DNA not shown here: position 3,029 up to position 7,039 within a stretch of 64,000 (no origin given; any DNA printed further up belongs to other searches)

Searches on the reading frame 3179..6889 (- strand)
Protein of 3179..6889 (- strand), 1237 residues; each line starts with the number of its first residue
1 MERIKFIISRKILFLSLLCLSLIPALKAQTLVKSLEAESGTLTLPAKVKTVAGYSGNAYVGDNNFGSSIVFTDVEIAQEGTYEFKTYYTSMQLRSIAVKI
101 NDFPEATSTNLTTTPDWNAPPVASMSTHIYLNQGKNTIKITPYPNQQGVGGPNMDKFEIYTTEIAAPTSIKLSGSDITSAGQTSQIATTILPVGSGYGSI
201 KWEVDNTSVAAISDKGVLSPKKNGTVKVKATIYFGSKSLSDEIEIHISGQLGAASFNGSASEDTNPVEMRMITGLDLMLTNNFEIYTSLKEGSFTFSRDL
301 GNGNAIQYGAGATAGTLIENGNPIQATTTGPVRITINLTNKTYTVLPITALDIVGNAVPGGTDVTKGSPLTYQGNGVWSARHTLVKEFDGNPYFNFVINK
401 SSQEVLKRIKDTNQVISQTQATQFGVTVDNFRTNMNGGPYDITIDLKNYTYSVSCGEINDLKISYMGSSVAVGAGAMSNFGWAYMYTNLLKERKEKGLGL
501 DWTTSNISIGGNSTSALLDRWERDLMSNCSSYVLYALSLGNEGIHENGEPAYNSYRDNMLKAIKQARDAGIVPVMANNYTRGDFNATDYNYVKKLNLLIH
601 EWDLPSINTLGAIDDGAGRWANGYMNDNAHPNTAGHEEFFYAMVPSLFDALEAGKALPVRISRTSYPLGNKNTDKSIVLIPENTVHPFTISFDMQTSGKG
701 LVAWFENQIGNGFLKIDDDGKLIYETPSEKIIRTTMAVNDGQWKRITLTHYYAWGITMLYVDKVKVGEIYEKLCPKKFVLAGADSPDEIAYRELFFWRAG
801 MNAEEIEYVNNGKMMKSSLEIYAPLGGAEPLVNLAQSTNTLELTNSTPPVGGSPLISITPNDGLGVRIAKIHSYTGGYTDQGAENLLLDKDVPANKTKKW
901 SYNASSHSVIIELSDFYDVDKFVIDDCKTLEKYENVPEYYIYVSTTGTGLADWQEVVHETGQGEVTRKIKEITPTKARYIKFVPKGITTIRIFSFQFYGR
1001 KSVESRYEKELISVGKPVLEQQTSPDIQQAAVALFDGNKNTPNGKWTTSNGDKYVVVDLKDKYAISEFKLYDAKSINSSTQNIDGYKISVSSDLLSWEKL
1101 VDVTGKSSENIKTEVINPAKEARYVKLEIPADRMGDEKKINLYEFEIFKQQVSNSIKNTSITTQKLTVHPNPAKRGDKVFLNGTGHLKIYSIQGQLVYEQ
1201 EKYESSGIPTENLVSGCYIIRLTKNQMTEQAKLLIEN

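Call 82: search_protein_families(library=pfam, proteins=[window:3179-6889:-], max_evalue=0.000001)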
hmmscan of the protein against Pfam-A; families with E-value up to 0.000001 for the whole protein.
window:3179-6889:- (1237 aa): 5 families
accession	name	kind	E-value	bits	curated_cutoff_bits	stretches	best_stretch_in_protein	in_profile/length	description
PF00754.31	F5_F8_type_C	-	1.3e-25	90.4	28.2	2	1027-1134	10-115/127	F5/8 type C domain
PF22633.2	F5_F8_type_C_2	-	2e-18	67.2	27.8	1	1034-1127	2-91/91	NedA-like, galactose-binding domain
PF13472.12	Lipase_GDSL_2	-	4e-10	40.9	32.9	1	466-637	2-177/178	GDSL-like Lipase/Acylhydrolase family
PF07738.19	Sad1_UNC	-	2.6e-07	31.2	22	0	1035-1148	12-129/132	Sad1 / UNC-like C-terminal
PF18962.6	Por_Secre_tail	-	3.8e-07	30.7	27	1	1168-1235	1-75/75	Secretion system C-terminal sorting domain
